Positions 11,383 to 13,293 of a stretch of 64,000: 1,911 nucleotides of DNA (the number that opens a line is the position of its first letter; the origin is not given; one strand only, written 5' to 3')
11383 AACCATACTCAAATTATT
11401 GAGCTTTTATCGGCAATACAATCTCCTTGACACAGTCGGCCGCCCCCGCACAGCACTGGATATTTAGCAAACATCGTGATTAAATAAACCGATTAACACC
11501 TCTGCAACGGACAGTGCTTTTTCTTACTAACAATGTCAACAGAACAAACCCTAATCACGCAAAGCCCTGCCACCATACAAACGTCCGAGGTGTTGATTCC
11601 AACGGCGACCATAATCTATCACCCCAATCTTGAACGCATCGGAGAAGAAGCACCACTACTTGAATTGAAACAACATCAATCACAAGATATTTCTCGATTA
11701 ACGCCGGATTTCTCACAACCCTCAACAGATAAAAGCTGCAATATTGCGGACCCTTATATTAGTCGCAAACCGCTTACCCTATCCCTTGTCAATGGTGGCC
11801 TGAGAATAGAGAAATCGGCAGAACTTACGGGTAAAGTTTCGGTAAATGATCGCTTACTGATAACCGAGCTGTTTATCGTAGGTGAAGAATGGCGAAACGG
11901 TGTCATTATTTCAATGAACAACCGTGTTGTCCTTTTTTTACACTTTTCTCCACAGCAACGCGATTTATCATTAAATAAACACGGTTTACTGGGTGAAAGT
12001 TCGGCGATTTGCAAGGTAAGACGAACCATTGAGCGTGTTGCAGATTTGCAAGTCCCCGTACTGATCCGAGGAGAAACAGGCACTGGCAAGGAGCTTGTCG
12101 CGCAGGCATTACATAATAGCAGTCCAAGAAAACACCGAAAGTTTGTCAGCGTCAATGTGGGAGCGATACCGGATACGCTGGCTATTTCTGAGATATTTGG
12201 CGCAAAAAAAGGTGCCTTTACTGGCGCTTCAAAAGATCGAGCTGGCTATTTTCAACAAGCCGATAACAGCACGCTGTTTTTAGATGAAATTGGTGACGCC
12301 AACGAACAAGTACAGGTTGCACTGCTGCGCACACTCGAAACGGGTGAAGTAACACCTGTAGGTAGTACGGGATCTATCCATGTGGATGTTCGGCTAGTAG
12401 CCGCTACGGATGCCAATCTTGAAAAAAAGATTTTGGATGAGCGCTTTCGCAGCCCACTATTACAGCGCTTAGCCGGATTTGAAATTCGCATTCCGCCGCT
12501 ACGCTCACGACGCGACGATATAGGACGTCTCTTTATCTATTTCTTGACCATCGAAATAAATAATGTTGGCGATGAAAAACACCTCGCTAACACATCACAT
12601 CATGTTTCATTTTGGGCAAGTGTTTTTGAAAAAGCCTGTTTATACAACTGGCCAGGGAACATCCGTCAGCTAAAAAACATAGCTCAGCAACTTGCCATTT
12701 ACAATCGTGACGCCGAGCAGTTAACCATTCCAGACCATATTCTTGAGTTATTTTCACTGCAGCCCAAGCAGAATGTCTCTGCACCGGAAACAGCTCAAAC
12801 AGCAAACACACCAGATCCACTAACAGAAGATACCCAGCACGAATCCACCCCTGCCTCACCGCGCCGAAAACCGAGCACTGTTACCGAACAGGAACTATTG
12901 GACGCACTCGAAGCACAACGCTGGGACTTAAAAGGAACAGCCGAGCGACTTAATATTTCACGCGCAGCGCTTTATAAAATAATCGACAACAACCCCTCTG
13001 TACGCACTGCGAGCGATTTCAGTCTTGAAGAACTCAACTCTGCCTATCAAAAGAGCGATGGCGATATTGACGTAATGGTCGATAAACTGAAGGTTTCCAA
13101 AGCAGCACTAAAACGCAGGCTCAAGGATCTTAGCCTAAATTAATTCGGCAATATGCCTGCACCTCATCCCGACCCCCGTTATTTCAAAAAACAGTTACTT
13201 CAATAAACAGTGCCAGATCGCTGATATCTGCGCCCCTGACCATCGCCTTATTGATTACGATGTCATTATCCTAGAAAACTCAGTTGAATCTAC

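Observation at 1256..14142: Candidate sigma-54 regulon: one activator, a recurring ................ operator and three -24/-12 promoters link an orphan Hcp to giant-lipoprotein operons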

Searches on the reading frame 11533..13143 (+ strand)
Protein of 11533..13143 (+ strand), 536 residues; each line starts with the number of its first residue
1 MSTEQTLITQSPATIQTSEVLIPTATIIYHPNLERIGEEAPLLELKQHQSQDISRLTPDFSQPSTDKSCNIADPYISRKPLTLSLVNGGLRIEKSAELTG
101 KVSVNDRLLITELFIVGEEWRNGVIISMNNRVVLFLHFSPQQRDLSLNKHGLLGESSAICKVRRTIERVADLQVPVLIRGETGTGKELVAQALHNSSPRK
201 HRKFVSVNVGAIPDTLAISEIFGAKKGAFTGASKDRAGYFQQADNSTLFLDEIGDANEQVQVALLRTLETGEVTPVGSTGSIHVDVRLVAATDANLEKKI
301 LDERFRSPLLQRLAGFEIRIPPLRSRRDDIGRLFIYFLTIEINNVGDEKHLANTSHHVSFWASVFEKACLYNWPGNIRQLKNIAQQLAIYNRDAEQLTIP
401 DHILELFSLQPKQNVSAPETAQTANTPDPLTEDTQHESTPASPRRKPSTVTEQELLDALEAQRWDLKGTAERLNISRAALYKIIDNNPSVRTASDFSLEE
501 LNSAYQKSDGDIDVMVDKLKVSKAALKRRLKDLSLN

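Call 8: search_protein_families(library=pfam, proteins=[window:11533-13143:+], max_evalue=0.01)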
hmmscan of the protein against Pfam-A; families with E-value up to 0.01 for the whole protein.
window:11533-13143:+ (536 aa): 10 families
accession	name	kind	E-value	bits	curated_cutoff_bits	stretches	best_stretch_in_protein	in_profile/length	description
PF00158.32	Sigma54_activat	-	1.2e-59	201.2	20.2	1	153-318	2-167/168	Sigma-54 interaction domain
PF14532.12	Sigma54_activ_2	-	2.9e-21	76.6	25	1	153-323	1-138/138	Sigma-54 interaction domain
PF25601.1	AAA_lid_14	-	1.1e-08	35.2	27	1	324-401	1-69/87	AAA+ ATPase lid domain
PF07724.20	AAA_2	-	4.8e-08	33.7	27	1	176-301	6-131/166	AAA domain (Cdc48 subfamily)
PF07728.20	AAA_5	-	8.3e-05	23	22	1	175-302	1-132/139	AAA domain (dynein-related subfamily)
PF02954.25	HTH_8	-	9.7e-05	22.5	22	1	454-482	9-37/42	Bacterial regulatory protein, Fis family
PF01078.27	Mg_chelatase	-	0.00021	21.2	20.3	0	230-284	92-146/207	Magnesium chelatase, subunit ChlI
PF00004.35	AAA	-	0.0015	19.4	21.2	1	176-293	1-109/131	ATPase family associated with various cellular activities (AAA)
PF12775.13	AAA_7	-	0.0037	17.3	25.8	1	162-212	22-72/181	P-loop containing dynein motor region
PF07726.17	AAA_3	-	0.0049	17.2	27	0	176-297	2-114/131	ATPase family associated with various cellular activities (AAA)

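Call 11: search_protein_families(library=ncbifam, proteins=[window:11533-13143:+], max_evalue=0.01)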
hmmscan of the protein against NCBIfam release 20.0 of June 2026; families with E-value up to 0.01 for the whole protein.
window:11533-13143:+ (536 aa): 27 families (the best 25 are shown)
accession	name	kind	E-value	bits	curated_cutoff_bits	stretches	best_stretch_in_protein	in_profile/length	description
NF038308.1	RNA_repair_RtcR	equivalog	2.9e-77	260.7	650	1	141-487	171-511/530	RNA repair transcriptional activator RtcR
NF003451.0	PRK05022.1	equivalog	4.8e-76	256.5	476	1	145-483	185-504/512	nitric oxide reductase transcriptional regulator NorR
TIGR01818.1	ntrC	equivalog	8.8e-74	248.9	558.6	1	146-482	130-458/463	nitrogen regulation protein NR(I)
TIGR01817.1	nifA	equivalog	9.7e-73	245.7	528.85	1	142-475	188-515/534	nif-specific transcriptional activator NifA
TIGR02329.1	propionate_PrpR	equivalog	1.5e-72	244.9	499.2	1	150-484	212-524/526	propionate catabolism operon regulatory protein PrpR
TIGR02974.1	phageshock_pspF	equivalog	2e-70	237.6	443.55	1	152-480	1-329/336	phage shock protein operon transcriptional activator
NF011953.0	PRK15424.1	equivalog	5.6e-68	229.8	703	1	148-486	217-533/538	propionate catabolism operon regulatory protein PrpR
NF041552.1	TF_PrdR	equivalog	2e-66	224.5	795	1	148-408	265-519/577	sigma-54 dependent transcriptional regulator PrdR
NF008176.1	PRK10923.1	equivalog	5.1e-66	223.2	620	1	141-415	129-394/469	nitrogen regulation protein NR(I)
TIGR02915.1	PEP_resp_reg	equivalog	2.2e-64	217.9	502.6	1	147-401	136-381/445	PEP-CTERM-box response regulator transcription factor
NF041946.1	LuxO_transreg_Vib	equivalog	4.6e-62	210.3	800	1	146-485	129-458/463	quorum-sensing sigma-54 dependent transcriptional regulator LuxO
NF008622.0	PRK11608.1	equivalog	8.3e-60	202.5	529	1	148-480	4-316/329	phage shock protein operon transcriptional activator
NF008469.0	PRK11361.1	equivalog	3.1e-59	200.9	714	1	146-483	139-451/461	acetoacetate metabolism transcriptional regulator AtoC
NF041906.1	V4R_TF_MobR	exception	3.6e-59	200.7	999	1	152-416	234-489/544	phenol degradation transcriptional regulator MobR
NF011958.0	PRK15429.1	equivalog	5.6e-58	197.1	830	1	152-419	381-641/692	formate hydrogenlyase transcriptional activator FlhA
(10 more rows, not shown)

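Call 12: find_related_loci(query=window:11533-13143:+, collection=genome_contigs, flank=10000)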
Query window:11533-13143:+ (536 aa) in genome_contigs; peptide patterns used: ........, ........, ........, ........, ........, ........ (x = any residue, [..] = any of these).
37 stretches matched a pattern; 1 encode a relative of the query (tblastn E <= 1e-3); 1 distinct loci.
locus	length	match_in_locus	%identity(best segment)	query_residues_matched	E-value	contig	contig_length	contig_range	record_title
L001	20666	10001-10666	43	152-383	5e-50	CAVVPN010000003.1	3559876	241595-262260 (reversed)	MAG: uncultured Gemmataceae bacterium isolate MFD02579.bin.1.11 genome assembly, contig: contig_2035, whole genome shotg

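Call 14: find_homologous_proteins(query=window:11533-13143:+, max_evalue=1e-20)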
Query window:11533-13143:+ (536 aa): 7996 proteins with E <= 1e-20 among 8000 candidates; the best 120 are listed.
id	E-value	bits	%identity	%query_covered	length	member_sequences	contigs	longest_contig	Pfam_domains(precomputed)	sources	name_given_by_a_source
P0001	0.0e+0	1182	100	100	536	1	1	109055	PF00158.33,PF07724.21,PF25601.2,PF14532.13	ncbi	-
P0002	1.6e-236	804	69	100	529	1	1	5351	PF00158.33,PF07724.21,PF25601.2,PF02954.26,PF14532.13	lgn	-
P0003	2.5e-233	793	68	100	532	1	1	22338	PF00158.33,PF07724.21,PF25601.2,PF14532.13,PF07728.21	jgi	jgi:two-component system nitrogen regulation response regulator GlnG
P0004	4.7e-231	786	67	100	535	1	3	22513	PF00158.33,PF07724.21,PF25601.2,PF02954.26,PF14532.13,PF07728.21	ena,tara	tara:strand:+ start:5453 stop:7060 length:1608 start_codon:yes stop_codon:yes gene_type:complete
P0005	7.3e-230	782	67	100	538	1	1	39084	PF00158.33,PF07724.21,PF25601.2,PF14532.13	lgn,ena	-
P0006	1.9e-229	780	68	99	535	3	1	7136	PF00158.33,PF07724.21,PF25601.2,PF02954.26,PF14532.13,PF07728.21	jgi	-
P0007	2.2e-228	777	67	100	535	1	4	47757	PF00158.33,PF07724.21,PF25601.2,PF02954.26,PF14532.13,PF07728.21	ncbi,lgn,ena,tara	tara:strand:- start:1099 stop:2706 length:1608 start_codon:yes stop_codon:yes gene_type:complete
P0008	7.0e-226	769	67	99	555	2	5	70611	PF00158.33,PF07724.21,PF25601.2,PF14532.13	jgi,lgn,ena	-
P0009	1.0e-225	768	66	100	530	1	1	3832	PF00158.33,PF07724.21,PF25601.2,PF02954.26,PF14532.13,PF07728.21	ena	-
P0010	9.4e-225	765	67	100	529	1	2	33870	PF00158.33,PF07724.21,PF25601.2,PF14532.13,PF07728.21,PF01078.28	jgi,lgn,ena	-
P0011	8.8e-223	759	66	100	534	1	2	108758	PF00158.33,PF07724.21,PF25601.2,PF14532.13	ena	-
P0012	7.9e-221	752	67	100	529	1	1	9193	PF00158.33,PF07724.21,PF25601.2,PF14532.13,PF01078.28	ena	-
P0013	8.6e-221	752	64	100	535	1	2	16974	PF00158.33,PF07724.21,PF25601.2,PF02954.26,PF14532.13,PF07728.21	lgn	-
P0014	6.3e-219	746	66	100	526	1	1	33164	PF00158.33,PF07724.21,PF25601.2,PF14532.13,PF07728.21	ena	-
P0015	8.1e-218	742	64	100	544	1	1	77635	PF00158.33,PF07724.21,PF25601.2,PF14532.13,PF01078.28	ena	-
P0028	3.7e-151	522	50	99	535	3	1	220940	PF00158.33,PF07724.21,PF14532.13,PF07728.21,PF01078.28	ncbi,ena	-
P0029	4.2e-151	522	49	100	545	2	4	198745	PF00158.33,PF07724.21,PF25601.2,PF02954.26,PF14532.13,PF07728.21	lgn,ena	-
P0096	2.3e-125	437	44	96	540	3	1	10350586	PF00158.33,PF07724.21,PF25601.2,PF02954.26,PF14532.13,PF07728.21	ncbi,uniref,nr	ncbi:Fis family sigma-54 dependent transcriptional regulator [Myxococcus stipitatus DSM 14675]|unire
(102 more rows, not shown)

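Call 15: find_encoding_contigs(protein=P0001, flank=10000, max_places=2)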
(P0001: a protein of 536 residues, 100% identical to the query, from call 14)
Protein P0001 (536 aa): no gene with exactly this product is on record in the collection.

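Call 16: find_encoding_contigs(protein=P0011, flank=10000, max_places=2)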
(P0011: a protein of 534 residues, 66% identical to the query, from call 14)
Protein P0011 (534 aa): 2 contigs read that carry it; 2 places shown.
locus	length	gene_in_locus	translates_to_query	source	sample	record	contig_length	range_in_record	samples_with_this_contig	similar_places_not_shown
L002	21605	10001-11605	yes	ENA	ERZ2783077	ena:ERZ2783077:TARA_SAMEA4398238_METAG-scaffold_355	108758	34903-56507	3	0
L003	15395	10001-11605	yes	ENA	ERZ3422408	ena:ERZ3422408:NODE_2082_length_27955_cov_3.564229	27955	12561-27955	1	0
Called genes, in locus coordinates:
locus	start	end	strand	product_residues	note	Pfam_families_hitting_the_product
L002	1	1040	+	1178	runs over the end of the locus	PF14331:IcmF-related_N, PF06761:IcmF-related, PF21070:IcmF_helical (weak), PF06744:IcmF_C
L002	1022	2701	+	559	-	PF09867:TagF_N, PF00481:PP2C, PF13672:PP2C_2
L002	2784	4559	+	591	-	PF17963:Big_9, PF03797:Autotransporter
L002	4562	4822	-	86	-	-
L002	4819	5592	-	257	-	PF00481:PP2C, PF13672:PP2C_2, PF07228:SpoIIE (faint)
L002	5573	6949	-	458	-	PF00069:Pkinase, PF03109:ABC1 (faint), PF07714:PK_Tyr_Ser-Thr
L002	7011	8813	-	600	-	PF08238:Sel1, PF00656:Peptidase_C14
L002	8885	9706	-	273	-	PF08840:BAAT_C (weak)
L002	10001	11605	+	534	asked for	PF00158:Sigma54_activat, PF14532:Sigma54_activ_2, PF07724:AAA_2, PF25601:AAA_lid_14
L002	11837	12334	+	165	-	PF05638:T6SS_HCP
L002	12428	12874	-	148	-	PF09335:VTT_dom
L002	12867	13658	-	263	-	PF07722:Peptidase_C26, PF00117:GATase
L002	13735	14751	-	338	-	PF12224:Amidoligase_2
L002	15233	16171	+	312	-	PF01207:Dus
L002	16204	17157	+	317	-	PF00923:TAL_FSA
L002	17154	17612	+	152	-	PF05099:TerB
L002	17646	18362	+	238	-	PF03009:GDPD, PF00388:PI-PLC-X (faint)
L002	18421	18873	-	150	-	PF18884:TSP3_bac (faint)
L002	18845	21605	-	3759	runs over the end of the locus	-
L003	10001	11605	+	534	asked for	PF00158:Sigma54_activat, PF14532:Sigma54_activ_2, PF07724:AAA_2, PF25601:AAA_lid_14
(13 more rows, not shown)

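Call 17: find_encoding_contigs(protein=P0008, flank=10000, max_places=2)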
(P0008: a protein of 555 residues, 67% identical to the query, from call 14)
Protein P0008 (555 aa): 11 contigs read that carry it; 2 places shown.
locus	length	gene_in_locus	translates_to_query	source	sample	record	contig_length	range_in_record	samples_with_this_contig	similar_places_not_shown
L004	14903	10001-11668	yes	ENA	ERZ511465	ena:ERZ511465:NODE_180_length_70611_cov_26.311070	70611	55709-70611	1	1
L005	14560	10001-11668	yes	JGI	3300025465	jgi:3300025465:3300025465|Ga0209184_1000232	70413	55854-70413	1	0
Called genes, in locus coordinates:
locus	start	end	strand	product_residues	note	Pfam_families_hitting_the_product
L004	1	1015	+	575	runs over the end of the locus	PF00498:FHA, PF20232:T6SS_FHA_C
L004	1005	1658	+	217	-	PF12790:T6SS-SciN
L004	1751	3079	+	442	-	PF05936:T6SS_VasE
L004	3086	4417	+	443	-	PF09850:DotU, PF00691:OmpA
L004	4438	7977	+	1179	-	PF14331:IcmF-related_N, PF06761:IcmF-related, PF06744:IcmF_C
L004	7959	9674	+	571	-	PF09867:TagF_N, PF13672:PP2C_2, PF00481:PP2C (weak), PF07228:SpoIIE (weak)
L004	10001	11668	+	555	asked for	PF00158:Sigma54_activat, PF14532:Sigma54_activ_2, PF07724:AAA_2, PF25601:AAA_lid_14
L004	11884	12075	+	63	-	-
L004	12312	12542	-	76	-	-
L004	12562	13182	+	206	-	-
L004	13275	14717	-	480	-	PF00005:ABC_tran, PF02463:SMC_N (faint), PF13555:AAA_29 (faint), PF13304:AAA_21 (faint), PF00005:ABC_tran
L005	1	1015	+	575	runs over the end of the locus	PF00498:FHA, PF20232:T6SS_FHA_C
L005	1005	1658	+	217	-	PF12790:T6SS-SciN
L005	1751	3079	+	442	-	PF05936:T6SS_VasE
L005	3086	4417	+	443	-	PF09850:DotU, PF00691:OmpA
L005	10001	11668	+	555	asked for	PF00158:Sigma54_activat, PF14532:Sigma54_activ_2, PF07724:AAA_2, PF25601:AAA_lid_14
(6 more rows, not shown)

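Call 18: find_encoding_contigs(protein=P0015, flank=10000, max_places=2)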
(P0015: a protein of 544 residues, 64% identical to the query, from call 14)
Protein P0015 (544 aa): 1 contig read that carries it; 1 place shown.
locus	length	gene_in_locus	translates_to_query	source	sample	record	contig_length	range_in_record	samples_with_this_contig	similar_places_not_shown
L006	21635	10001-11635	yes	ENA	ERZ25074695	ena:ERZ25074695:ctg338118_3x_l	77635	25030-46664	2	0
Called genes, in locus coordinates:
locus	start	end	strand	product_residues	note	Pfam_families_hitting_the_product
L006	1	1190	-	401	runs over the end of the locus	PF05768:Glrx-like (faint)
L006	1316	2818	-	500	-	-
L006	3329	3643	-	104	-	PF05016:ParE_toxin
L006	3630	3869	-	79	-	PF03693:ParD_antitoxin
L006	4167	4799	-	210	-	PF00072:Response_reg, PF00196:GerE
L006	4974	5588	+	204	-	-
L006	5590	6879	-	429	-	-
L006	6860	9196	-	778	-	PF14827:dCache_3, PF00672:HAMP, PF00990:GGDEF, PF00563:EAL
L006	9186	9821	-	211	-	-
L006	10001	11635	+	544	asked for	PF01078:Mg_chelatase (faint), PF00158:Sigma54_activat, PF14532:Sigma54_activ_2, PF07724:AAA_2, PF25601:AAA_lid_14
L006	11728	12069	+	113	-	-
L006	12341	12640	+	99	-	PF05488:PAAR_motif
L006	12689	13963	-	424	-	PF08668:HDOD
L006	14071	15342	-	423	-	-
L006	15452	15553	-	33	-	-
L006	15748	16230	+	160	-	PF05638:T6SS_HCP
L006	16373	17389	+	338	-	-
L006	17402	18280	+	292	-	PF11845:Tll0287-like, PF00672:HAMP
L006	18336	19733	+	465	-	PF00069:Pkinase, PF07714:PK_Tyr_Ser-Thr, PF26309:DUF8082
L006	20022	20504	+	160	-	PF05638:T6SS_HCP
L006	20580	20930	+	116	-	-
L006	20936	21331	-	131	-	PF01124:MAPEG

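Call 25: find_encoding_contigs(protein=P0007, flank=10000, max_places=2)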
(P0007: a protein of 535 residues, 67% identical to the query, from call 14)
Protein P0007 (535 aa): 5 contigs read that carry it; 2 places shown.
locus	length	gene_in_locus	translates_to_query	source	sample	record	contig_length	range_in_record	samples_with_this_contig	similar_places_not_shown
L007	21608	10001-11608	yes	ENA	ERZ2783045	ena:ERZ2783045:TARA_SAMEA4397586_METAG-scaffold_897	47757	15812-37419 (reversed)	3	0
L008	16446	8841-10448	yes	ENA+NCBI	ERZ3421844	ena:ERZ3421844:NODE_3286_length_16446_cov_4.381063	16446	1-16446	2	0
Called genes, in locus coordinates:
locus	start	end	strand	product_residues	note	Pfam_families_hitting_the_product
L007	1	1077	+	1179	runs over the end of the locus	PF14331:IcmF-related_N, PF06761:IcmF-related, PF21070:IcmF_helical (weak), PF06744:IcmF_C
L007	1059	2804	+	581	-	PF09867:TagF_N, PF00481:PP2C, PF13672:PP2C_2, PF07228:SpoIIE (faint)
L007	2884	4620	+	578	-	PF17963:Big_9, PF03797:Autotransporter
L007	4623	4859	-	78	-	-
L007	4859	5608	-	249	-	PF00481:PP2C, PF13672:PP2C_2, PF07228:SpoIIE (weak)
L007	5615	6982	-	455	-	PF00069:Pkinase, PF07714:PK_Tyr_Ser-Thr, PF03109:ABC1 (weak)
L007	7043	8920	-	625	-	PF08238:Sel1 (weak), PF00656:Peptidase_C14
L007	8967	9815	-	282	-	-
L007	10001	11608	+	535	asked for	PF00158:Sigma54_activat, PF14532:Sigma54_activ_2, PF07724:AAA_2, PF07728:AAA_5 (faint), PF25601:AAA_lid_14, PF02954:HTH_8 (faint)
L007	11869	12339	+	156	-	PF05638:T6SS_HCP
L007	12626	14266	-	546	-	PF13174:TPR_6 (faint), PF13176:TPR_7 (faint), PF00072:Response_reg, PF17874:TPR_MalT (faint), PF13424:TPR_12 (faint), PF23914:TPR_CcmH_CycH (faint), PF00515:TPR_1 (faint), PF14559:TPR_19 (weak), +6 more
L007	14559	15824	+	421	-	PF00155:Aminotran_1_2, PF01041:DegT_DnrJ_EryC1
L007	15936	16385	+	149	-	-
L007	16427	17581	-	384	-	PF01513:NAD_kinase, PF00781:DAGK_cat (weak), PF20143:NAD_kinase_C (weak)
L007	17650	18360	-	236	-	PF12945:PilZNR, PF07238:PilZ (faint)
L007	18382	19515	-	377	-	PF00389:2-Hacid_dh, PF02826:2-Hacid_dh_C, PF11890:DUF3410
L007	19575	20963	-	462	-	PF00270:DEAD, PF04851:ResIII, PF00271:Helicase_C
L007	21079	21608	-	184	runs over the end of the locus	PF04315:EpmC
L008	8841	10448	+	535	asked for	PF00158:Sigma54_activat, PF14532:Sigma54_activ_2, PF07724:AAA_2, PF07728:AAA_5 (faint), PF25601:AAA_lid_14, PF02954:HTH_8 (faint)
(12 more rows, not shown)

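Call 26: find_encoding_contigs(protein=P0005, flank=10000, max_places=1)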
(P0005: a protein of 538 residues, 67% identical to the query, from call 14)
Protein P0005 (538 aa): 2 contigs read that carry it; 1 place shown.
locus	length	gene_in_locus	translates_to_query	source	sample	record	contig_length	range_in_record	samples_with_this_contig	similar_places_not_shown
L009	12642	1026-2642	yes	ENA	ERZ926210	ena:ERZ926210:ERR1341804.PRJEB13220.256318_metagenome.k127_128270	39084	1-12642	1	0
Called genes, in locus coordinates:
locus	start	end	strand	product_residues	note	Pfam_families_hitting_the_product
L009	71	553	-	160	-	PF05638:T6SS_HCP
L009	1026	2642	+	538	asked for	PF00158:Sigma54_activat, PF14532:Sigma54_activ_2, PF07724:AAA_2 (weak), PF25601:AAA_lid_14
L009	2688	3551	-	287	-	PF00515:TPR_1 (faint), PF07719:TPR_2 (faint), PF13181:TPR_8 (faint), PF13428:TPR_14 (faint), PF23914:TPR_CcmH_CycH (weak), PF13424:TPR_12, PF00691:OmpA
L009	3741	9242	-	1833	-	PF05860:TPS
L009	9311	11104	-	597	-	PF07244:POTRA (faint), PF08479:POTRA_2, PF03865:ShlB, PF01103:Omp85 (weak)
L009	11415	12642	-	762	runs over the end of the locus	PF13424:TPR_12 (faint), PF12770:CHAT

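Call 27: find_encoding_contigs(protein=P0010, flank=10000, max_places=1)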
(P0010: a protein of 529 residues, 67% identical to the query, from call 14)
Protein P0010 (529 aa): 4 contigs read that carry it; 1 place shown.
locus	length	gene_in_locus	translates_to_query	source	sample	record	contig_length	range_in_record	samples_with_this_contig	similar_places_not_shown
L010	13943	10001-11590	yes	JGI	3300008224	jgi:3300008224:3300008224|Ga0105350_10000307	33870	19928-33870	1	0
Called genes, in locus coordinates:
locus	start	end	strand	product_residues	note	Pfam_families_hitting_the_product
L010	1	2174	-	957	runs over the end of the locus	PF08448:PAS_4, PF00512:HisKA, PF02518:HATPase_c, PF00072:Response_reg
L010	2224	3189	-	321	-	PF13379:NMT1_2, PF09084:NMT1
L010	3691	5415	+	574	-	PF17963:Big_9 (weak), PF03797:Autotransporter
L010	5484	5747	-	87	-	-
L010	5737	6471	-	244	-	PF00481:PP2C, PF13672:PP2C_2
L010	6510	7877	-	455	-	PF00069:Pkinase, PF07714:PK_Tyr_Ser-Thr, PF03109:ABC1 (weak)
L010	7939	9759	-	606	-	PF08238:Sel1, PF00656:Peptidase_C14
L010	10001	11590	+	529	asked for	PF01078:Mg_chelatase (faint), PF00158:Sigma54_activat, PF14532:Sigma54_activ_2, PF07724:AAA_2, PF07728:AAA_5 (weak), PF25601:AAA_lid_14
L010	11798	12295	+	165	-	PF05638:T6SS_HCP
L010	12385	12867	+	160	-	PF05638:T6SS_HCP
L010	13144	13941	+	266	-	?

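Call 28: find_encoding_contigs(protein=P0014, flank=10000, max_places=1)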
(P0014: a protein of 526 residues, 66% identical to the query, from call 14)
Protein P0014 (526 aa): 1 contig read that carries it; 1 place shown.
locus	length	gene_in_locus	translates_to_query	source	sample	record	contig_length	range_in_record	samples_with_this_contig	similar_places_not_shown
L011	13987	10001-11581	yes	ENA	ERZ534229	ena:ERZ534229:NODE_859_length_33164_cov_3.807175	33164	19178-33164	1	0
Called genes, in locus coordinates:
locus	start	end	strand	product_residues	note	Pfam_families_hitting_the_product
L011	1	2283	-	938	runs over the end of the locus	PF00989:PAS (weak), PF08448:PAS_4, PF00512:HisKA, PF02518:HATPase_c, PF00072:Response_reg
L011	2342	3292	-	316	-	PF13379:NMT1_2, PF09084:NMT1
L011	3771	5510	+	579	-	PF17963:Big_9, PF03797:Autotransporter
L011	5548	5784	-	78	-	-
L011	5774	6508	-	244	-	PF00481:PP2C, PF13672:PP2C_2, PF07228:SpoIIE (weak)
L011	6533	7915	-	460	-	PF00069:Pkinase, PF07714:PK_Tyr_Ser-Thr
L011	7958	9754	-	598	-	PF08238:Sel1, PF00656:Peptidase_C14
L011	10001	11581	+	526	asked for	PF00158:Sigma54_activat, PF14532:Sigma54_activ_2, PF07724:AAA_2, PF07728:AAA_5 (faint), PF25601:AAA_lid_14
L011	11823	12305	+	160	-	PF05638:T6SS_HCP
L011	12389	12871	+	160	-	PF05638:T6SS_HCP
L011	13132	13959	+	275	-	-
